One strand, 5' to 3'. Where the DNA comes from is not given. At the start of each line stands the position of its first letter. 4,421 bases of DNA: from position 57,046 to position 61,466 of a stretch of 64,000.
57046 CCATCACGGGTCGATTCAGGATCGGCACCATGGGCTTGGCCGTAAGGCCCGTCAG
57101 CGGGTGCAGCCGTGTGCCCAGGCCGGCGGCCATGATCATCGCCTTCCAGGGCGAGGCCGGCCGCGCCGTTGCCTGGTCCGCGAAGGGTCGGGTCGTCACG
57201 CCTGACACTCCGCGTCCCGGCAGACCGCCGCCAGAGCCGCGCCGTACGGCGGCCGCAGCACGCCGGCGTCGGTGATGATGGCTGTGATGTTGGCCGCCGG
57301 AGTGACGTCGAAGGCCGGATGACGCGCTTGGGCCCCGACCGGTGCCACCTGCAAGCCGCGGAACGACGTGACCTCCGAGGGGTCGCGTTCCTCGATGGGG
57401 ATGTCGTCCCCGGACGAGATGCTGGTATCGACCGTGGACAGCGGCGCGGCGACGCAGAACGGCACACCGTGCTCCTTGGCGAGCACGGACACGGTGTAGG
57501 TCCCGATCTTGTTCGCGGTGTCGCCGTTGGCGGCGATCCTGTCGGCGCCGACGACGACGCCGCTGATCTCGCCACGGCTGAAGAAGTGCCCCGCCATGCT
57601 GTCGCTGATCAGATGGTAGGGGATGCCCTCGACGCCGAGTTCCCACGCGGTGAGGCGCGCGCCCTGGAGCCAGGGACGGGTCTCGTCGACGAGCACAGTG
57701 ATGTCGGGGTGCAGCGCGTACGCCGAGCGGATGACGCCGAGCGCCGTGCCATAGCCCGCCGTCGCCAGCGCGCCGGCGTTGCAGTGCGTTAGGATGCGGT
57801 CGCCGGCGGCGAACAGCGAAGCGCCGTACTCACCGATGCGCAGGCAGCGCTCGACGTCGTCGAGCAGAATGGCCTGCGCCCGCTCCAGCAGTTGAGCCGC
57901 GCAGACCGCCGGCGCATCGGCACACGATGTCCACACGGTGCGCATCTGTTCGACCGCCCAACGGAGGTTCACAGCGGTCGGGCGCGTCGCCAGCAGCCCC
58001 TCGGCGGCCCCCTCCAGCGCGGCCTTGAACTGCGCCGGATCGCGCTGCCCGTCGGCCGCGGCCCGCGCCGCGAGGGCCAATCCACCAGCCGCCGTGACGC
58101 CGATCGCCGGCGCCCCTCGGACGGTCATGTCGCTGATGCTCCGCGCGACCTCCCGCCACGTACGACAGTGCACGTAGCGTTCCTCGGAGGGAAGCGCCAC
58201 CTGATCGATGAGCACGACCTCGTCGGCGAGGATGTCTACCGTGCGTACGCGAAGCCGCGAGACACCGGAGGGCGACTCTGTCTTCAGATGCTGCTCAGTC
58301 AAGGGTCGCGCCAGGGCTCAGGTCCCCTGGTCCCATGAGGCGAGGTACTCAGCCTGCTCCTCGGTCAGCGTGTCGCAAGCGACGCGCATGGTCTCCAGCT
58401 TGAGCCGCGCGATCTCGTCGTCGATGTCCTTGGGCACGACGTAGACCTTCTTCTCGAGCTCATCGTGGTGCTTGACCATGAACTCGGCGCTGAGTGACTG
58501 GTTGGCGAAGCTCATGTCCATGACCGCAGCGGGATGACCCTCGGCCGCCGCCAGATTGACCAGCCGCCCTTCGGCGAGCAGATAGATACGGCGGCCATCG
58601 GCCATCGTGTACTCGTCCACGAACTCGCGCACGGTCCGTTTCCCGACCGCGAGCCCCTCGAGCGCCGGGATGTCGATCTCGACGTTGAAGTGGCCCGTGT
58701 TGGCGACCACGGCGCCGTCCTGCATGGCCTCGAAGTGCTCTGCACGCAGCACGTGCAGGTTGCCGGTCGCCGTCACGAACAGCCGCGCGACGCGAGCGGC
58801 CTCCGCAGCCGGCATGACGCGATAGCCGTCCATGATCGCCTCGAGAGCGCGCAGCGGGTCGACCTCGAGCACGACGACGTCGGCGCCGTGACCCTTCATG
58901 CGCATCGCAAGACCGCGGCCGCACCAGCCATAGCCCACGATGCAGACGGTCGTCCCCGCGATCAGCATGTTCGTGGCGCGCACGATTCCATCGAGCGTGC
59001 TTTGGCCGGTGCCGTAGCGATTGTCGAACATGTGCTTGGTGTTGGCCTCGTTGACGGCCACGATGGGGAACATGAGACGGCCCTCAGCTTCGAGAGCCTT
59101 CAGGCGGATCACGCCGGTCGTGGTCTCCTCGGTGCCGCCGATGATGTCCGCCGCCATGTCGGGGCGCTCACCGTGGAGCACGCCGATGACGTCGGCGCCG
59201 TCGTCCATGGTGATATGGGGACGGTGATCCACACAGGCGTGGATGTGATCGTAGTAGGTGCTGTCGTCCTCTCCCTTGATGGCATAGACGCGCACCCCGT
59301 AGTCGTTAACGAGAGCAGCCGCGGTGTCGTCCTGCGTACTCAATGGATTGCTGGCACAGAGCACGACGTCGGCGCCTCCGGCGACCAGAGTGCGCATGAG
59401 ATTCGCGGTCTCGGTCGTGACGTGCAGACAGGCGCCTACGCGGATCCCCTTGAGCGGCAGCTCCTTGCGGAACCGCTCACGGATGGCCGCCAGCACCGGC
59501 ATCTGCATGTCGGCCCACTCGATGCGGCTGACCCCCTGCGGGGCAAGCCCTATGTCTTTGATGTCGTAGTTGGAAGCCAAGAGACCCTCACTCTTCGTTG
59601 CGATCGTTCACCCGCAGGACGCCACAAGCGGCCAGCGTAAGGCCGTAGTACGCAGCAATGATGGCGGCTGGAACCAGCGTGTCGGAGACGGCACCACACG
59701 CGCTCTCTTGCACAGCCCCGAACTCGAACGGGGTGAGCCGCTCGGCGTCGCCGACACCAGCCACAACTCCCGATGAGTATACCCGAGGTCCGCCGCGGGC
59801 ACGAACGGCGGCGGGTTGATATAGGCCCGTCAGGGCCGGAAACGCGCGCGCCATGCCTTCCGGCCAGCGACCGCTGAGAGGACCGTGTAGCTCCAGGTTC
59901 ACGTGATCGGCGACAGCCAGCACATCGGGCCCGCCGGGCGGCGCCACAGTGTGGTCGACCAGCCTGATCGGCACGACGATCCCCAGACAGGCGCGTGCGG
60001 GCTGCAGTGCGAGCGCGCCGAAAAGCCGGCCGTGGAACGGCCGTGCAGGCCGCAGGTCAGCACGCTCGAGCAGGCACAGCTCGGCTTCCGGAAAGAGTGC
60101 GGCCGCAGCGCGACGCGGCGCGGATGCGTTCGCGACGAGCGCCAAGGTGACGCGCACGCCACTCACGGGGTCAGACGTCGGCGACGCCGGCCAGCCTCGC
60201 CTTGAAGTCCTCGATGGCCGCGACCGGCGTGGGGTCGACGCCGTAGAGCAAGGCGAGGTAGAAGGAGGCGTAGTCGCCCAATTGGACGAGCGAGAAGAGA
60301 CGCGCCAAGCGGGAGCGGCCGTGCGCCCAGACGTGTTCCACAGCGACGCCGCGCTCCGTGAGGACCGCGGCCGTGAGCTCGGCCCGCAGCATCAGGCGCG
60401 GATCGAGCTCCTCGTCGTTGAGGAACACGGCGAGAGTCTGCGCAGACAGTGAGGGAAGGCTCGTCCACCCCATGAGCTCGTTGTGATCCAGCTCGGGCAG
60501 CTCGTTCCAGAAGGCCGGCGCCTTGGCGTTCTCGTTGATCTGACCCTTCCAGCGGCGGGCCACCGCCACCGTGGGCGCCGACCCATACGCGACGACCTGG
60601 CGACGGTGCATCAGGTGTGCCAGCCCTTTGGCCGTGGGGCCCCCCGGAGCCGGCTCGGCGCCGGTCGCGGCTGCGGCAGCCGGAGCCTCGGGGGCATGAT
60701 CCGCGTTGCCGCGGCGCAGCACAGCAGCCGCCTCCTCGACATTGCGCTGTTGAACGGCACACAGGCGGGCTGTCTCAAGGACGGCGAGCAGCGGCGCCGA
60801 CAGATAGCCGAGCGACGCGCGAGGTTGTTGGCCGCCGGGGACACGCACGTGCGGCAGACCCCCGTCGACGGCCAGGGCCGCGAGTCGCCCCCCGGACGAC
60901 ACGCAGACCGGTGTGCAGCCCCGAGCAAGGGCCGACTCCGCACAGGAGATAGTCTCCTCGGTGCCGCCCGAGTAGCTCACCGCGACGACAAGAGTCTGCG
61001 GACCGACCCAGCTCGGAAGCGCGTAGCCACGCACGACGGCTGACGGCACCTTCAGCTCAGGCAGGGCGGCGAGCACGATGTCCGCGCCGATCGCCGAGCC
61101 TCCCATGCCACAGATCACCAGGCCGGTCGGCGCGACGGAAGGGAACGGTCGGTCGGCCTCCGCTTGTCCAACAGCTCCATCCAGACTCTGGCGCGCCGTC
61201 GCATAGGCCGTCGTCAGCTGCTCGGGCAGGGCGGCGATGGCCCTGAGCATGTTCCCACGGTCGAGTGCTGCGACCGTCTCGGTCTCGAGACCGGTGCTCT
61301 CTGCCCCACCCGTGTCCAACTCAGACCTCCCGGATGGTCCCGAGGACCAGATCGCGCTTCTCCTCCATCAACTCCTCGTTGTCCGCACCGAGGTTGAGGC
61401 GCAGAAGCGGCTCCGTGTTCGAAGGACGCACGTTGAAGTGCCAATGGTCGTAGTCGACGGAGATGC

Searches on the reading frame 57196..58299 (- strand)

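Call 46: search_protein_families(library=pfam, proteins=[window:57196-58299:-], max_evalue=0.000001)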
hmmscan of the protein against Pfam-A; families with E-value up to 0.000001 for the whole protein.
window:57196-58299:- (367 aa): 1 family
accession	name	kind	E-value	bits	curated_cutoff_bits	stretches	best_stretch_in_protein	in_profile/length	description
PF01008.23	IF-2B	-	2.5e-81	273.4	22.4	1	60-350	2-280/280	Initiation factor 2 subunit family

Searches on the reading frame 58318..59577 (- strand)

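Call 46: search_protein_families(library=pfam, proteins=[window:58318-59577:-], max_evalue=0.000001)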
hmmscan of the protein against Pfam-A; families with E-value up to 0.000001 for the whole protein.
window:58318-59577:- (419 aa): 4 families
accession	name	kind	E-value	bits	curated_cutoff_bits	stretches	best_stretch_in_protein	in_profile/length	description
PF05221.23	AdoHcyase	-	2.9e-63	214.2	25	2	3-135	1-137/299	S-adenosyl-L-homocysteine hydrolase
PF00670.27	AdoHcyase_NAD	-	5.2e-52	176.7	27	1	186-346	1-161/162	S-adenosyl-L-homocysteine hydrolase, NAD binding domain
PF02826.25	2-Hacid_dh_C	-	8.4e-08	32.2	25.1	1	205-296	33-128/178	D-isomer specific 2-hydroxyacid dehydrogenase, NAD binding domain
PF07991.19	KARI_N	-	6.9e-07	29.4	20.6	0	206-301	2-101/165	Acetohydroxy acid isomeroreductase, NADPH-binding domain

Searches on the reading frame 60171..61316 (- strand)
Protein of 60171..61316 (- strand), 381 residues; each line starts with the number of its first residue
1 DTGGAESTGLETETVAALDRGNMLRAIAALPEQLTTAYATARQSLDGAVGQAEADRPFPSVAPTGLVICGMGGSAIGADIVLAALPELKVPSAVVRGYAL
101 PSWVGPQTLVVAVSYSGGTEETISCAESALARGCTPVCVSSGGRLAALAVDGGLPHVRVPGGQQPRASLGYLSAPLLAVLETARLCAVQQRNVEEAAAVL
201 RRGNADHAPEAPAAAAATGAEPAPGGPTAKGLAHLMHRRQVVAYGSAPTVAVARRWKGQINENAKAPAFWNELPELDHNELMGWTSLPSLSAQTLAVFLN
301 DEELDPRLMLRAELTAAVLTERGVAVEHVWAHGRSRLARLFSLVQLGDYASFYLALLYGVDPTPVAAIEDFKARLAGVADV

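Call 46: search_protein_families(library=pfam, proteins=[window:60171-61316:-], max_evalue=0.000001)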
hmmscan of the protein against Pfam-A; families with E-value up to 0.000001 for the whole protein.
window:60171-61316:- (381 aa): 1 family
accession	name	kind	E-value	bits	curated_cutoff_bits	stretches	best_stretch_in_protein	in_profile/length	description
PF10432.14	bact-PGI_C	-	1.3e-47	161.9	24.5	1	229-375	5-151/151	Bacterial phospho-glucose isomerase C-terminal SIS domain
